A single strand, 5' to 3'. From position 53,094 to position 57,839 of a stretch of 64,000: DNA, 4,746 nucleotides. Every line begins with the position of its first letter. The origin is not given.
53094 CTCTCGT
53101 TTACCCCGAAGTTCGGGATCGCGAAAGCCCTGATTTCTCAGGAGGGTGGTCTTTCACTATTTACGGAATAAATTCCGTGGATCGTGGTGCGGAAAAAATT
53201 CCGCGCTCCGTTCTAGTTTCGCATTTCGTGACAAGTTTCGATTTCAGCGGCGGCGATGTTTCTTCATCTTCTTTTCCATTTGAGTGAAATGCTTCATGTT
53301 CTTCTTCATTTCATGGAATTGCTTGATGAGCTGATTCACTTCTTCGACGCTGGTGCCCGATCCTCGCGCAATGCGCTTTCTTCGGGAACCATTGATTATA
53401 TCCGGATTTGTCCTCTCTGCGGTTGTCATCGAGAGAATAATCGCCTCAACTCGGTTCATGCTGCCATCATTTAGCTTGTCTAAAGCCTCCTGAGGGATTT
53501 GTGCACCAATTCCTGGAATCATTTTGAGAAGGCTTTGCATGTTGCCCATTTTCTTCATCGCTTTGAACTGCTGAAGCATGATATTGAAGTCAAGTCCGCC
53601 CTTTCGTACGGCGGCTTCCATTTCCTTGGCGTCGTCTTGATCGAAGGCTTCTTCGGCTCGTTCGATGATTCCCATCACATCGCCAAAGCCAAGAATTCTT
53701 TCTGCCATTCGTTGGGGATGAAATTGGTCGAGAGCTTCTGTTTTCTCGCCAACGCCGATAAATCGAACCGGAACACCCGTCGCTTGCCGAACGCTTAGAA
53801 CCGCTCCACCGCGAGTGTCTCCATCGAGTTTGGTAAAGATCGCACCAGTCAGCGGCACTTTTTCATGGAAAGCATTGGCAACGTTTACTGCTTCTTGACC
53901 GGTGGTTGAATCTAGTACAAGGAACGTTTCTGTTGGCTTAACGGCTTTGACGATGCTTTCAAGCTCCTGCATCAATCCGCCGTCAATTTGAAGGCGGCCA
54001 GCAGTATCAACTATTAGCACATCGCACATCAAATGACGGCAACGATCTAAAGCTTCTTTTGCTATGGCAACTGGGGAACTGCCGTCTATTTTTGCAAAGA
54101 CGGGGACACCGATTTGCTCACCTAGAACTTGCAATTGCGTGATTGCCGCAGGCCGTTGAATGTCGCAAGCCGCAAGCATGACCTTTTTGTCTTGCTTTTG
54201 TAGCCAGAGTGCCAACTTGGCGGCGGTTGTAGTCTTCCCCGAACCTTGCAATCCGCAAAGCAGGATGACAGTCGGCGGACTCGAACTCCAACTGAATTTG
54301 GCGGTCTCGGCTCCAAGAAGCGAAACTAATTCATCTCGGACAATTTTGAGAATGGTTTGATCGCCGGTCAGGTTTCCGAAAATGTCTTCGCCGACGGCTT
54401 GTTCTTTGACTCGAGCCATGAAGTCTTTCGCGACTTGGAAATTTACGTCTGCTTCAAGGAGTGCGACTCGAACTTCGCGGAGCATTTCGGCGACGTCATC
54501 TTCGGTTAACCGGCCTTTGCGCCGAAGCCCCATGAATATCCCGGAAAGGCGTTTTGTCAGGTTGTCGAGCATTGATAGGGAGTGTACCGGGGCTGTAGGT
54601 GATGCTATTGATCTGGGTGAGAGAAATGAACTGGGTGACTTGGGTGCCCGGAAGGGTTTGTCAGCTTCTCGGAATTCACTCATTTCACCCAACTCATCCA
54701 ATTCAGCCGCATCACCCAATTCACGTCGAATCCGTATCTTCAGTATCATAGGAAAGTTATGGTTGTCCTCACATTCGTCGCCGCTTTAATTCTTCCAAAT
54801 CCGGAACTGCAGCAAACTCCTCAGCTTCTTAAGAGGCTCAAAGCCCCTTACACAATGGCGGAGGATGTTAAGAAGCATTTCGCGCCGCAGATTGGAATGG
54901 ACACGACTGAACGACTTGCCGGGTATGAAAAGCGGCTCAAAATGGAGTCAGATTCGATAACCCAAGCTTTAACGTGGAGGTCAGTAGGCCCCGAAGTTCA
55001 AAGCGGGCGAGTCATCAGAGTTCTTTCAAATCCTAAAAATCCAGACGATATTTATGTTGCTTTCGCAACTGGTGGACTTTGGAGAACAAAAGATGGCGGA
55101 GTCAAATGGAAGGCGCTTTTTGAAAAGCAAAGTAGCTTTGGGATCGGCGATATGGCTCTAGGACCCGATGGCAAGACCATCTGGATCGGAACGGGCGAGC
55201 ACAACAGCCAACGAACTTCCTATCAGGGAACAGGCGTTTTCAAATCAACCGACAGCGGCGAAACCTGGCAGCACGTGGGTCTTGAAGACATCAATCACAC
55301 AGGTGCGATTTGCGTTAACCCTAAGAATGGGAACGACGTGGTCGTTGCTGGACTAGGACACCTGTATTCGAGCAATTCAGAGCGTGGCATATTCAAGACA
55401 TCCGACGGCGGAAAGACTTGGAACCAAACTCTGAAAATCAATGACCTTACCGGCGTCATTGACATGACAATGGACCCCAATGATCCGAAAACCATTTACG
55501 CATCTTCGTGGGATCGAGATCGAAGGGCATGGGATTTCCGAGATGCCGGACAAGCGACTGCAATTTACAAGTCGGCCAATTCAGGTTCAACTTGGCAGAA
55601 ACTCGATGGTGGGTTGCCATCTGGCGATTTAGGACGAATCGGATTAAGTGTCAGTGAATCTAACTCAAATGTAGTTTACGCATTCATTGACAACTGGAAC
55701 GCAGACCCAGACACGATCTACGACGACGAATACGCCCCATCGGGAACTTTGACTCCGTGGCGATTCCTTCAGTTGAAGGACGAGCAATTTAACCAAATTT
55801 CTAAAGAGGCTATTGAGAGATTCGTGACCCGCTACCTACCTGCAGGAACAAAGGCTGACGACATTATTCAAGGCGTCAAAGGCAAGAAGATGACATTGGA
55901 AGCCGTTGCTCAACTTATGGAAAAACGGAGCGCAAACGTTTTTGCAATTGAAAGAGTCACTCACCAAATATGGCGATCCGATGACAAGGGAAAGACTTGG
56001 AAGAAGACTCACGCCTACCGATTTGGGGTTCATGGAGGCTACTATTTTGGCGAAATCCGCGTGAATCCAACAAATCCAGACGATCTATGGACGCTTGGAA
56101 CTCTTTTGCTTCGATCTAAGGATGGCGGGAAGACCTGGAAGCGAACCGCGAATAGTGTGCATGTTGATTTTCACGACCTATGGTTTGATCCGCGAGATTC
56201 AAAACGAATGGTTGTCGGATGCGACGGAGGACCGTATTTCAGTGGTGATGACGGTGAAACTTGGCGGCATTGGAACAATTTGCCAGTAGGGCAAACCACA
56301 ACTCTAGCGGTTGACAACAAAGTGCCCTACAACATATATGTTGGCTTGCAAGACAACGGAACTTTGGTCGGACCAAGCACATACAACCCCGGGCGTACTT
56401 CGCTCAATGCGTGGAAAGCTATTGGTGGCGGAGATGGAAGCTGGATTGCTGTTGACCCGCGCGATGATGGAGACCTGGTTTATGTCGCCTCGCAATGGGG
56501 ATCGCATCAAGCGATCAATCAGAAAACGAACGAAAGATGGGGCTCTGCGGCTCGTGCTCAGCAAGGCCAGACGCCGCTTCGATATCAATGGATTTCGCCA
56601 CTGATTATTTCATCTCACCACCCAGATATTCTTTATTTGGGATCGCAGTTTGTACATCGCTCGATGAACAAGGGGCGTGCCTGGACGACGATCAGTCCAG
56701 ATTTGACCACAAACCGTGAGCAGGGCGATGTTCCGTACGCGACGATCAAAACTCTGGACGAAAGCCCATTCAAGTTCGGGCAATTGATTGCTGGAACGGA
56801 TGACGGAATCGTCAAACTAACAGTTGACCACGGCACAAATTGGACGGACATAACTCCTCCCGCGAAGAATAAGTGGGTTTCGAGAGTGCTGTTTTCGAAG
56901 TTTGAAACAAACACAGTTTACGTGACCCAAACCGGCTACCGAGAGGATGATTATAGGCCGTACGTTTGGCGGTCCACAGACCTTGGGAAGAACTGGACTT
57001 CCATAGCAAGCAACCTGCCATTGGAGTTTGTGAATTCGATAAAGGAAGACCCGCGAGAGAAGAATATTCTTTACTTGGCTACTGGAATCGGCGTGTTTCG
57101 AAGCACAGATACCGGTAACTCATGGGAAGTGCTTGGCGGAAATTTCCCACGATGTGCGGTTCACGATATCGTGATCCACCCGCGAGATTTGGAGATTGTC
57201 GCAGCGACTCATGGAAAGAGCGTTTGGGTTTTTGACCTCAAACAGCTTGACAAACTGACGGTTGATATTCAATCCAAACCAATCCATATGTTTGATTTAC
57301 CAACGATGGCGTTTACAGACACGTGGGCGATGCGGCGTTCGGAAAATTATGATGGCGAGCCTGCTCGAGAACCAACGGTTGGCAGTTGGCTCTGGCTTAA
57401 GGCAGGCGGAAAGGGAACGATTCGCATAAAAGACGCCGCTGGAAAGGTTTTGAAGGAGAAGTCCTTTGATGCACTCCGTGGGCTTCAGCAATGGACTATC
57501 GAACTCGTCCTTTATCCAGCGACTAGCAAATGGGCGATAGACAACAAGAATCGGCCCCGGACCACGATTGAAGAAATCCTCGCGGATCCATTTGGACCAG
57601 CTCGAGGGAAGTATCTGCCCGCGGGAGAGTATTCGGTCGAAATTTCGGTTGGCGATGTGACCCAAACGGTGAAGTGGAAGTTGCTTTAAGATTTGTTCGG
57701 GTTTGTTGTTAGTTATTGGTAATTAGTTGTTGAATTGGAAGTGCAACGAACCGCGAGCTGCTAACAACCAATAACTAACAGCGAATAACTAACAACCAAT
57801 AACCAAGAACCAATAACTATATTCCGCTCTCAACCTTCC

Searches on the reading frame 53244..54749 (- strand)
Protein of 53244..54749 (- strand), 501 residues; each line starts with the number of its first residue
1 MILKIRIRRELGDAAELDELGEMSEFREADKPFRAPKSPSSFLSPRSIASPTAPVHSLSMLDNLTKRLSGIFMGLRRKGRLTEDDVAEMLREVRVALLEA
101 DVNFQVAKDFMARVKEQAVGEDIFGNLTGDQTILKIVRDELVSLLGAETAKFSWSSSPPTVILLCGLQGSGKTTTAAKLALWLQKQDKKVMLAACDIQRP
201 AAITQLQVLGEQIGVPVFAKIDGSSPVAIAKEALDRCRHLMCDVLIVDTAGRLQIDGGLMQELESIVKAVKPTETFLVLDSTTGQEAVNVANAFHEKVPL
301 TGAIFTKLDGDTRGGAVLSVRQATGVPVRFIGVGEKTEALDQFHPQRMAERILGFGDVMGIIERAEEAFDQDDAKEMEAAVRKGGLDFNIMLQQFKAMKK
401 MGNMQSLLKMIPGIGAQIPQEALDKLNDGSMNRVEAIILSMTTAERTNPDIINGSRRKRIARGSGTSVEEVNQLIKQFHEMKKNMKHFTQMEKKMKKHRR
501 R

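Call 15: search_protein_families(library=pfam, proteins=[window:53244-54749:-], max_evalue=0.001)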
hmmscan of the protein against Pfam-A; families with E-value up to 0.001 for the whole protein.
window:53244-54749:- (501 aa): 9 families
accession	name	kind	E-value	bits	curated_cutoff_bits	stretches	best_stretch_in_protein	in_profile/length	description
PF00448.28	SRP54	-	1.8e-76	256.6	22.7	1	159-354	1-196/196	SRP54-type protein, GTPase domain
PF02978.25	SRP_SPB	-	1.2e-33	115.8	27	1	386-485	2-91/91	Signal peptide binding domain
PF02881.24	SRP54_N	-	4.5e-21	75.3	22.4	1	64-141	1-75/75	SRP54-type protein, helical bundle domain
PF13401.12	AAA_22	-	2.7e-09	37.8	27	1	160-273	6-116/130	AAA domain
PF01656.29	CbiA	-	7e-08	32.9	25.4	1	169-318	9-93/125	CobQ/CobB/MinD/ParA nucleotide binding domain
PF13614.12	AAA_31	-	9.3e-05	22.9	27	1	169-203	12-46/177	AAA domain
PF06414.18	Zeta_toxin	-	0.00019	21.4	22.3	1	153-196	10-53/199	Zeta toxin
PF20720.3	nSTAND3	-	0.00033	20.8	27.2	0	161-197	19-54/155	Novel STAND NTPase 3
PF25199.1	nSTAND_NTPase5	-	0.0009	19.5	34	0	153-209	35-93/145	Novel STAND NTPase 5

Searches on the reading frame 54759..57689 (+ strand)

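Call 15: search_protein_families(library=pfam, proteins=[window:54759-57689:+], max_evalue=0.001)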
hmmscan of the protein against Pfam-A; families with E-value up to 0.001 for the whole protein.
window:54759-57689:+ (976 aa): 3 families
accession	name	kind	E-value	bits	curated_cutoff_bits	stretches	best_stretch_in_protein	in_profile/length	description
PF15902.12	Sortilin-Vps10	-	2.5e-31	109.4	33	4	160-283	3-113/446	Sortilin, neurotensin receptor 3,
PF02012.26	BNR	-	1.2e-05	25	27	0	452-462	2-12/12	BNR/Asp-box repeat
PF15899.11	BNR_6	-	1.6e-05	24.9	27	0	404-417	1-14/14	BNR-Asp box repeat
